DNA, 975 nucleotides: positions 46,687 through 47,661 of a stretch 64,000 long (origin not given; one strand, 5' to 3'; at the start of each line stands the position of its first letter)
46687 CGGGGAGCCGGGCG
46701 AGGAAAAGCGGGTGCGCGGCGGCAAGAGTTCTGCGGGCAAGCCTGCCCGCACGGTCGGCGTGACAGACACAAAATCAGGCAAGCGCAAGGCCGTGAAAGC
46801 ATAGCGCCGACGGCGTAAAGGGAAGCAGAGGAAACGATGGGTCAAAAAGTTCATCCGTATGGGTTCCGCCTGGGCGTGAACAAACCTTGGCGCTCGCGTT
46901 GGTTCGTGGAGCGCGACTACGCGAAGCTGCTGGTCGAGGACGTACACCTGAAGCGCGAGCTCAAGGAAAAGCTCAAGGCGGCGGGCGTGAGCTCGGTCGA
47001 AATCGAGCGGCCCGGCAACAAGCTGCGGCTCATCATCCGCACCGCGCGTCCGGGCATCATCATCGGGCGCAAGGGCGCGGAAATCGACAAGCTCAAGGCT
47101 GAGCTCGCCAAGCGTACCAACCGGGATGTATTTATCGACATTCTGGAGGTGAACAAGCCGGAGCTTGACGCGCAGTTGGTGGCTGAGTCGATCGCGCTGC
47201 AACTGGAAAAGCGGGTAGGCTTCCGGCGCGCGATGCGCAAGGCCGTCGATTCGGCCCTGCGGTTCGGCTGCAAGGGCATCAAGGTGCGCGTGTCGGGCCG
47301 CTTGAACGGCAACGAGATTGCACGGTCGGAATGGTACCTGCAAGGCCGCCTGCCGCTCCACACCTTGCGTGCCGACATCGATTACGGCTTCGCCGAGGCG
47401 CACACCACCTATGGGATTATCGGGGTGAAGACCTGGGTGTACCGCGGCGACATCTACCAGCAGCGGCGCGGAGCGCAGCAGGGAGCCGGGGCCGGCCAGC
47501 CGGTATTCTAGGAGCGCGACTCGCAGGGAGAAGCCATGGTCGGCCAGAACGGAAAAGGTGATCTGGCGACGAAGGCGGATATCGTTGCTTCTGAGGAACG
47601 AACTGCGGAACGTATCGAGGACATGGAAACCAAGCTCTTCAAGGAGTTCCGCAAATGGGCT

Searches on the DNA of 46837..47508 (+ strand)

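Call 78: search_rna_families(sources=[L060, L062, L064, L083, L090, L100], threshold=evalue, max_evalue=0.1)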
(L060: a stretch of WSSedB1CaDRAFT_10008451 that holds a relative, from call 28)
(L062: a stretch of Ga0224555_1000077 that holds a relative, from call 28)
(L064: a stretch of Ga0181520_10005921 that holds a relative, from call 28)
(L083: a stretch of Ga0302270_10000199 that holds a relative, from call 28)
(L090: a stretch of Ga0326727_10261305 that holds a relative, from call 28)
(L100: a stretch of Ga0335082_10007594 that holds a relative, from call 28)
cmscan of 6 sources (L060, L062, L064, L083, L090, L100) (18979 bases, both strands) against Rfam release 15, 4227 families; matches with E-value up to 0.1: 2.
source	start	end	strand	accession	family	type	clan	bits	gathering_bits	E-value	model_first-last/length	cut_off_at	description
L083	266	411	+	RF03940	MIR9563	Gene; miRNA;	-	32.7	90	0.007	1-127/127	no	MIR9563 microRNA precursor family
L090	1027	1079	-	RF01152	sR1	Gene; snRNA; snoRNA; CD-box;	-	21.6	45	0.081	1-57/57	no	Small nucleolar RNA sR1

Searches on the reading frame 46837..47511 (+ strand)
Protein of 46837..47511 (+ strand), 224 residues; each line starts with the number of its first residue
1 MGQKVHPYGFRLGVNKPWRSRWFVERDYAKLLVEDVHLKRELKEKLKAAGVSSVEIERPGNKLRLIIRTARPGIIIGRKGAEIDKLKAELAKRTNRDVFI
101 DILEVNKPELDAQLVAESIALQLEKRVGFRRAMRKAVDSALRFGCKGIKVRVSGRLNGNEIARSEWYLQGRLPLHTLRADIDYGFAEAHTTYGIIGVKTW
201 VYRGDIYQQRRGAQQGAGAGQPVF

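Call 3: search_protein_families(library=pfam, proteins=[window:46837-47511:+], max_evalue=1)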
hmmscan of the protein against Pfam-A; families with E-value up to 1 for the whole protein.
window:46837-47511:+ (224 aa): 4 families
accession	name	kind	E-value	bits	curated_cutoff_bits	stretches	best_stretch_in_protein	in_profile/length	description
PF00189.25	Ribosomal_S3_C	-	3.1e-36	124.2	34.1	1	119-201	1-83/83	Ribosomal protein S3, C-terminal domain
PF07650.23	KH_2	-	3e-20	72.3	22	1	40-110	4-78/78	KH domain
PF05316.17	VAR1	-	0.0042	17.6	33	1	144-201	127-192/195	Mitochondrial ribosomal protein (VAR1)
PF13083.13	KH_KhpA-B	-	0.051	13.9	32.1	1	53-85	22-53/73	KhpA/KhpB, KH domain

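Call 28: find_related_loci(query=window:46837-47508:+, collection=metagenome_contigs, flank=1500)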
Query window:46837-47508:+ (224 aa) in metagenome_contigs; peptide patterns used: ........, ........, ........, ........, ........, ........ (x = any residue, [..] = any of these).
600 stretches matched a pattern (row limit reached: there are more); 495 encode a relative of the query (tblastn E <= 1e-3); the best 80 are kept; 80 distinct loci.
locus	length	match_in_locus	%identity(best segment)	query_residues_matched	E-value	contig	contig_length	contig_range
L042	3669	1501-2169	90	1-224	6e-135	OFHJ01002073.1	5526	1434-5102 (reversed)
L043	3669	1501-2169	89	1-224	2e-133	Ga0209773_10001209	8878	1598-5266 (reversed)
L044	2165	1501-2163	89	1-220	1e-137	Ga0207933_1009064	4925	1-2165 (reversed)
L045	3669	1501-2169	88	1-224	5e-133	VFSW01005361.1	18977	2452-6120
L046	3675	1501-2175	88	1-224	7e-132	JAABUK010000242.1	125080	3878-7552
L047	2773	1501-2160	88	1-220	3e-134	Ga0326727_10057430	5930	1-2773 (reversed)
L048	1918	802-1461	89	1-220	3e-140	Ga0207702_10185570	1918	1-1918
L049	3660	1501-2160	89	1-220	2e-131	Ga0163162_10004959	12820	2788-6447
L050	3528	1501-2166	88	1-224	2e-132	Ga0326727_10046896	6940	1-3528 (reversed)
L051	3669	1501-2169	88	1-221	5e-131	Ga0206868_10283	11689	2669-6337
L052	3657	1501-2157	89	1-219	4e-131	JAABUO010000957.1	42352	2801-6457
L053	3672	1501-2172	86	1-224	3e-131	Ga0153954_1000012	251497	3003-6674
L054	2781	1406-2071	88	1-224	1e-136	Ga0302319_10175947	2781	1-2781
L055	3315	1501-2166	86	1-224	1e-132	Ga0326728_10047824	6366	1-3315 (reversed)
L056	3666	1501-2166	87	1-224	4e-131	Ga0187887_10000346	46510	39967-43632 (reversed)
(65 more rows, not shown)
